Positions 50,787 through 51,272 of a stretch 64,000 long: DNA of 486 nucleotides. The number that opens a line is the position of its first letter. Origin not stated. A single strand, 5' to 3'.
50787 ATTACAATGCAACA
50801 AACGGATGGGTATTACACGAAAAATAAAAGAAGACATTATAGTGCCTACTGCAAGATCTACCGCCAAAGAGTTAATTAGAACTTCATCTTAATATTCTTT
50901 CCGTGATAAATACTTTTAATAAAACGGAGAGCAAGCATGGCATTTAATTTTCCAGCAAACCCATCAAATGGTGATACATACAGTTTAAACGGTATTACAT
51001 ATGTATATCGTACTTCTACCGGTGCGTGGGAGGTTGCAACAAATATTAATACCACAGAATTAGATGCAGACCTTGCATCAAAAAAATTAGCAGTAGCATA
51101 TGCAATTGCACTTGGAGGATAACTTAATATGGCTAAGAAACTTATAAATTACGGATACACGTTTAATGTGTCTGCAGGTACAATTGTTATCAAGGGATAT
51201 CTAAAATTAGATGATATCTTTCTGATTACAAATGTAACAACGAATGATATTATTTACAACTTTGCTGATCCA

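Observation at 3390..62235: Fifteen different proteins share one N-terminal module: candidate docking tag for a branched multi-adhesin apparatus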

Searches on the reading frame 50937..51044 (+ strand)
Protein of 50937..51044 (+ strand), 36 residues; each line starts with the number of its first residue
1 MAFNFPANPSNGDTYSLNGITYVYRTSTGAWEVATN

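Call 19: search_solved_structures(query=A2, max_evalue=10, show_alignments=5)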
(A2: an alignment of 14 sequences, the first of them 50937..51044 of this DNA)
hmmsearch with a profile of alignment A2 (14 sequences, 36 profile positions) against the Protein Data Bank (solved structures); distinct sequences matched with E-value up to 10: 5.
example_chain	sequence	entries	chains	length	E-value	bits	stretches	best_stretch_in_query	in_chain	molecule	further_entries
9vqm_A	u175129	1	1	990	0.41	13.9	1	9-33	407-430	Endosome/lysosome-associated apoptosis and autophagy regulator 1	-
9vql_A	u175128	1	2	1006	0.41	13.9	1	9-33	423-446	Endosome/lysosome-associated apoptosis and autophagy regulator 1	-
9vqm_B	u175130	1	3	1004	0.42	13.8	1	9-33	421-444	Endosome/lysosome-associated apoptosis and autophagy regulator 1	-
4jf8_A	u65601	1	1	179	0.52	13.6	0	14-27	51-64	TrwG component of type IV secretion system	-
9cpl_A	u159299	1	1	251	2.8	11.2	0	4-20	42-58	2TEL/Non-receptor tyrosine-protein kinase TNK1 fusion protein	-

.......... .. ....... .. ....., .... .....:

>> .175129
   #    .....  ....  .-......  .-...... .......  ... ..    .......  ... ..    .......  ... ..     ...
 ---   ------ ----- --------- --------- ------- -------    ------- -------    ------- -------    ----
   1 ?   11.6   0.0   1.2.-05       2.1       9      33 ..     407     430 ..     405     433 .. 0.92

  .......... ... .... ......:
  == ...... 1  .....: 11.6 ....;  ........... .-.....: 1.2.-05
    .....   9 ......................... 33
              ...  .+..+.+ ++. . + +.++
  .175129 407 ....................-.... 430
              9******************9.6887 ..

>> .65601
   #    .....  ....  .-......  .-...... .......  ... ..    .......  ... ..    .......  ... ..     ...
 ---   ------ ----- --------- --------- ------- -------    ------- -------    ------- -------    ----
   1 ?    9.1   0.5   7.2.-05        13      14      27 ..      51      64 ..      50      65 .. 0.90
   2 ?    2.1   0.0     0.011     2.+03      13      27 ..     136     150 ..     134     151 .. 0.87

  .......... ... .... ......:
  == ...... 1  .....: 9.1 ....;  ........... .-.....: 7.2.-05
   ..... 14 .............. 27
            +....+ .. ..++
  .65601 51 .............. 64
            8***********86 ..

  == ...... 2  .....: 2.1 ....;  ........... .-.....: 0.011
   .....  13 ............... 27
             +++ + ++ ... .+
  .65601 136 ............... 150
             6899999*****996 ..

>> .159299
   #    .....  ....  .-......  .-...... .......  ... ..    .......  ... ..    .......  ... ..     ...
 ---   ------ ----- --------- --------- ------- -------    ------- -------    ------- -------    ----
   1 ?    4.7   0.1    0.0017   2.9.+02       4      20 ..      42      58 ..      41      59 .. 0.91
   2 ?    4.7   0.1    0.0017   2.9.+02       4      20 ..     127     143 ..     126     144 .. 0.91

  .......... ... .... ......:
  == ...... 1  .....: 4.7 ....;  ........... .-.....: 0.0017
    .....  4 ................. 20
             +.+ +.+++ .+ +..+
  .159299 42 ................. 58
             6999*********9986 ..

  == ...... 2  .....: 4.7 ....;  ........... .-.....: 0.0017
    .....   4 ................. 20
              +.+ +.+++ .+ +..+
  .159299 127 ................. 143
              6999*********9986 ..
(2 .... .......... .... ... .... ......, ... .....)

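Call 25: search_protein_representatives(alignment_id=A2)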
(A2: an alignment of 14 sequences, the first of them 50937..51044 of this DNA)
Query: 14 sequences, 36 profile positions. Proteins with E-value up to 0.001 (for the whole library): 4818; up to 1e-10: 134; up to 1e-30: 0. The best 150 are listed.
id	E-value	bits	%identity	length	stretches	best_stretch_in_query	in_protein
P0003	9.7e-17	76.7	-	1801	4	4-32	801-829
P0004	5.9e-15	71.0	-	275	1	1-35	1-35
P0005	6.2e-15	71.0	-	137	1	1-35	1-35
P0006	6.1e-14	67.8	-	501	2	5-33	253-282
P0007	1.0e-13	67.0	-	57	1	1-33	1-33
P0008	1.9e-13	66.2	-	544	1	1-35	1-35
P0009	1.9e-13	66.2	-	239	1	1-35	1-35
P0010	2.6e-13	65.8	-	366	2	1-32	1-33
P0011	4.1e-13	65.1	-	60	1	1-35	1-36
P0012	4.6e-13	65.0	-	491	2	1-34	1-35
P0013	4.9e-13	64.9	-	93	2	1-35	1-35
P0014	5.9e-13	64.6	-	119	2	1-33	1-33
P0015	6.9e-13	64.4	-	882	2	1-32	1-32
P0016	7.5e-13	64.3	-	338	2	1-33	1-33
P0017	1.3e-12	63.5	-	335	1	1-35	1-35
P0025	2.7e-12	62.5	-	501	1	1-34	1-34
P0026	2.7e-12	62.5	-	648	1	1-33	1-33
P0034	4.2e-12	61.9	-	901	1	1-32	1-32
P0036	4.4e-12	61.8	-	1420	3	1-34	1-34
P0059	1.1e-11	60.6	-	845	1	1-36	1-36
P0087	3.3e-11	59.0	-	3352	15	9-32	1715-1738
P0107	4.6e-11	58.6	-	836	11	6-31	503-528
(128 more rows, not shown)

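Call 29: list_cluster_members(proteins=[P0008, P0015, P0026, P0034, P0036, P0006, P0003, P0087, P0107, P0012])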
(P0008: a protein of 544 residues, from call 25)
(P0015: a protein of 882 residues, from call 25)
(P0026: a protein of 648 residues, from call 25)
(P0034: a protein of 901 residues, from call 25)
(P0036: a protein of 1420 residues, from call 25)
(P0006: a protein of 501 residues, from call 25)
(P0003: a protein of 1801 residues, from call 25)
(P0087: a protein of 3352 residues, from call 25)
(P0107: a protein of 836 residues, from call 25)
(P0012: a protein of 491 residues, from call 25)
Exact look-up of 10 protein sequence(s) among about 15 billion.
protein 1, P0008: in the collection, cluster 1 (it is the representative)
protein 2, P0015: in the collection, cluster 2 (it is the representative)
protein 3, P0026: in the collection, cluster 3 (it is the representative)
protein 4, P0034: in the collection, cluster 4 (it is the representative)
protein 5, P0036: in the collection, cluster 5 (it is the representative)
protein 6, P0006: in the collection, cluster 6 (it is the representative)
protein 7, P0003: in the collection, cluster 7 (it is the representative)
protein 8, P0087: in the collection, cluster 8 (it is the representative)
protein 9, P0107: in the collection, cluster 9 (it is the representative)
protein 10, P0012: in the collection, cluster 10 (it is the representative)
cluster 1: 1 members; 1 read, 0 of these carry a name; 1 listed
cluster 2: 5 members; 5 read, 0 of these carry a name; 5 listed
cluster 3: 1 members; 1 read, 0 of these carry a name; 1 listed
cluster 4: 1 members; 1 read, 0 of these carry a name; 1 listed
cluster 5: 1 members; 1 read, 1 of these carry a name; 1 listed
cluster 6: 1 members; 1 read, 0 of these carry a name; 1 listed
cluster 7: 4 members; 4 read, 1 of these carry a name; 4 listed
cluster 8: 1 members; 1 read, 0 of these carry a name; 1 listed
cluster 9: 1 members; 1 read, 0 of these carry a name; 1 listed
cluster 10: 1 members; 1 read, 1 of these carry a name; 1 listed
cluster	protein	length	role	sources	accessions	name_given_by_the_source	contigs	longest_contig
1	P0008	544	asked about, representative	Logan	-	-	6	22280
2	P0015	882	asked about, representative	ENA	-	-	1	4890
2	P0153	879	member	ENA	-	-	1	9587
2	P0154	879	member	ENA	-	-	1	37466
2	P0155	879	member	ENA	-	-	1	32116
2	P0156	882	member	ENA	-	-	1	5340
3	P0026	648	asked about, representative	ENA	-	-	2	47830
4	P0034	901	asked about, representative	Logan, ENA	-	-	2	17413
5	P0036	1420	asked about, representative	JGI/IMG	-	hypothetical protein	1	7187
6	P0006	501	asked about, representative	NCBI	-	-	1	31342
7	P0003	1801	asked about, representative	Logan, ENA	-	-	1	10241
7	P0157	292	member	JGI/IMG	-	hypothetical protein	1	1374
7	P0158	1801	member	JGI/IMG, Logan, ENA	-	-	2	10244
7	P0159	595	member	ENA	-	-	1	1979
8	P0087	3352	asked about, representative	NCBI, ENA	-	-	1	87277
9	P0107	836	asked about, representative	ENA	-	-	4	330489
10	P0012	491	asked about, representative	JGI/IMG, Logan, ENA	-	hypothetical protein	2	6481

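Call 40: find_encoding_contigs(protein=P0059, flank=10000, max_places=4)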
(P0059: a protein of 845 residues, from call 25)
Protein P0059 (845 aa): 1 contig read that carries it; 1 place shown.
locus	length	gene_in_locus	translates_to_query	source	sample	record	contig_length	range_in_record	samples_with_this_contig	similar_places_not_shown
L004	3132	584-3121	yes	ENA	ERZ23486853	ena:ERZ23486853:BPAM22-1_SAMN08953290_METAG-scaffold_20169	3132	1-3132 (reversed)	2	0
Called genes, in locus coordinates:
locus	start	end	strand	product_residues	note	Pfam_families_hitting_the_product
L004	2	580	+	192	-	?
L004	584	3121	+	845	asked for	PF06439:3keto-disac_hyd (faint), PF13385:Laminin_G_3, PF02210:Laminin_G_2 (faint), PF13385:Laminin_G_3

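Call 41: find_encoding_contigs(protein=P0025, flank=10000, max_places=4)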
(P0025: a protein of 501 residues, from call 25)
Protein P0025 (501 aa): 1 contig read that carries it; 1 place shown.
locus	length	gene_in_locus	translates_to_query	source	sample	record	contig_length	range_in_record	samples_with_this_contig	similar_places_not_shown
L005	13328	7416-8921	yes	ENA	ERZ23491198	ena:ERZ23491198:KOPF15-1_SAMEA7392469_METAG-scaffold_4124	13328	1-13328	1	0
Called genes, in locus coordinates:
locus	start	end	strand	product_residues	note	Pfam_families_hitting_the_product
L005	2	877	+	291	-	?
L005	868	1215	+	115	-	PF16778:Phage_tail_APC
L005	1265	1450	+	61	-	-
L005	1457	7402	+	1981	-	-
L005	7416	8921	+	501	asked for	-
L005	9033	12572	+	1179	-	-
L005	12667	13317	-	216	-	-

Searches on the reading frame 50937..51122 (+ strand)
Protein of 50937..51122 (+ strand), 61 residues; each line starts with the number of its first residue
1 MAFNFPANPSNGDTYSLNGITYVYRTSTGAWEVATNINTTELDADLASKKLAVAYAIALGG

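Call 9: search_dna_similar(query=window:50937-51122:+, collection=phages, mode=protein, max_rows=40, max_evalue=0.001)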
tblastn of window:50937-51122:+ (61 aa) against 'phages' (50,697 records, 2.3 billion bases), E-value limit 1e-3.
Records with a match: 8; places in all: 8; records where one place covers at least 80% of the query: 8.
Best place of each record, by identity: <60% 8.
By first word of the organism name: Synechococcus 8.
By host as written in the record: Synechococcus sp. MW02 8.
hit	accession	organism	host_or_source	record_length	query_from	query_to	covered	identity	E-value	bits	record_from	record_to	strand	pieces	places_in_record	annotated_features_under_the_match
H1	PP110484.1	Synechococcus phage MA01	Synechococcus sp. MW02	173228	1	52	85%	46.4%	8e-6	46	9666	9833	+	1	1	hypothetical protein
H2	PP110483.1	Synechococcus phage MA10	Synechococcus sp. MW02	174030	1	52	85%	46.4%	8e-6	46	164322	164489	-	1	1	hypothetical protein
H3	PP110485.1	Synechococcus phage ME01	Synechococcus sp. MW02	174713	1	52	85%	46.4%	8e-6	46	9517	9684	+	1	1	hypothetical protein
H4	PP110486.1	Synechococcus phage MC09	Synechococcus sp. MW02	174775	1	52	85%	46.4%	8e-6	46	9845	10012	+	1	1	hypothetical protein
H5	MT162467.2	Synechococcus phage S-H34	Synechococcus sp. MW02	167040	1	52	85%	44.6%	1e-5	45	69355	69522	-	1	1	hypothetical protein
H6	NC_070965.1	Synechococcus phage S-H34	Synechococcus sp. MW02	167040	1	52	85%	44.6%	1e-5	45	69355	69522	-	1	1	tail collar fiber protein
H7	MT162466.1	Synechococcus phage S-N03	Synechococcus sp. MW02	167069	1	52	85%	44.6%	5e-5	44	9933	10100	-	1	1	hypothetical protein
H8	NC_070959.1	Synechococcus phage S-N03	Synechococcus sp. MW02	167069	1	52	85%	44.6%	5e-5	44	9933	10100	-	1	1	tail collar fiber protein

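Call 31: get_annotated_region(hit=H6, flank=6000)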
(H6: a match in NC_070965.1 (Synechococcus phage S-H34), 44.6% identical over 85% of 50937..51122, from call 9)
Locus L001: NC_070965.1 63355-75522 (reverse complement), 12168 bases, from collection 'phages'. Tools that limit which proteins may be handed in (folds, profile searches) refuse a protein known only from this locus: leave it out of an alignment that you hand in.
description: Synechococcus phage S-H34, complete genome.
organism: Synechococcus phage S-H34 (NCBI taxid 2718942)
taxonomy: Viruses; Duplodnaviria; Heunggongvirae; Uroviricota; Caudoviricetes; Kyanoviridae; Makaravirus; Makaravirus thirtyfour
host: Synechococcus sp. MW02; source: -; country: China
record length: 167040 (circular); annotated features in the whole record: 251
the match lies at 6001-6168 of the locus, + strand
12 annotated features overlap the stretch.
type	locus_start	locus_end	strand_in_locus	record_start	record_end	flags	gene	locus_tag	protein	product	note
CDS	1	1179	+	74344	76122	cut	-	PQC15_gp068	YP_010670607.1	hypothetical protein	-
CDS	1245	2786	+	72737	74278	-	-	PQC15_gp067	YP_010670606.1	hypothetical protein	-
CDS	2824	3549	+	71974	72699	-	-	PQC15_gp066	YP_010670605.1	hypothetical protein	-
CDS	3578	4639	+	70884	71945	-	-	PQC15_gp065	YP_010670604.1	tail fiber protein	-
CDS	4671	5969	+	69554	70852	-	-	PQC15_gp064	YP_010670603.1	tail collar fiber protein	-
CDS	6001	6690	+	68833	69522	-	-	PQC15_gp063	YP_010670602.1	tail collar fiber protein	-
CDS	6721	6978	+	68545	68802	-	-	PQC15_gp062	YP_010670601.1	hypothetical protein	-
CDS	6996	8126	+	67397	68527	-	-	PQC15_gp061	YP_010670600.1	tail fiber protein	-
CDS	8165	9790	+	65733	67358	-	-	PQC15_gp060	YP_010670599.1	tail collar fiber protein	-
CDS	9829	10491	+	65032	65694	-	-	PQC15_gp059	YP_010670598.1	hypothetical protein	-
CDS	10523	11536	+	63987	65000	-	-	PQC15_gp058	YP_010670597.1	tail fiber protein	-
CDS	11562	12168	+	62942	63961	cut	-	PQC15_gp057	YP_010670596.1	hypothetical protein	-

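Call 44: search_protein_families(library=phrogs, proteins=[L001:6001-6690:+, L001:4671-5969:+, L001:8165-9790:+], max_evalue=1)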
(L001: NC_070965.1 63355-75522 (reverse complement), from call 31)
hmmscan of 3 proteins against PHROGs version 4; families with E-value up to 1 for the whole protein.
L001:6001-6690:+ (229 aa): 4 families
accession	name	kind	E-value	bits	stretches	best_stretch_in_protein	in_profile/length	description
phrog_892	-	tail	0.00021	21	1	38-109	378-447/782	tail fiber protein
phrog_28766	-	tail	0.00026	20.5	1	38-79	139-178/472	tail fiber protein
phrog_2952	-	tail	0.0035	17.4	1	35-72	334-371/488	minor tail protein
phrog_21718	-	unknown function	0.26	12.2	1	16-46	69-99/159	-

L001:4671-5969:+ (432 aa): 5 families
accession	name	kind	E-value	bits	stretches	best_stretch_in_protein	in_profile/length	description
phrog_4492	-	tail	1.5e-38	133.6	1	109-432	781-1096/1096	tail fiber protein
phrog_27782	-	unknown function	1.5e-11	44.7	1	101-403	298-583/644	-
phrog_28838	-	unknown function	9e-08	32.1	1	330-431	542-659/661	-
phrog_3304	-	tail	3.9e-07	31.1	1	41-83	125-167/177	L-shaped tail fiber protein assembly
phrog_9729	-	tail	4.1e-05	23.4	1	35-196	580-731/750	tail fiber protein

L001:8165-9790:+ (541 aa): 7 families
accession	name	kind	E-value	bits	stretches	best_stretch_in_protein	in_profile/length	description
phrog_4492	-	tail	8.5e-40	137.8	1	184-502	777-1048/1096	tail fiber protein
phrog_3304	-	tail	1.4e-13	52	2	64-110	122-167/177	L-shaped tail fiber protein assembly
phrog_9729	-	tail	2.1e-07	31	2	70-124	589-641/750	tail fiber protein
phrog_15416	-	unknown function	1.5e-05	25.2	2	43-110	269-335/478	-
phrog_22680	-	unknown function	0.0006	21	1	40-86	25-74/78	-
phrog_3449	-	tail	0.00069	19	1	1-42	1-44/549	tail collar protein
phrog_25891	-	unknown function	0.0019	19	1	256-335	75-156/204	-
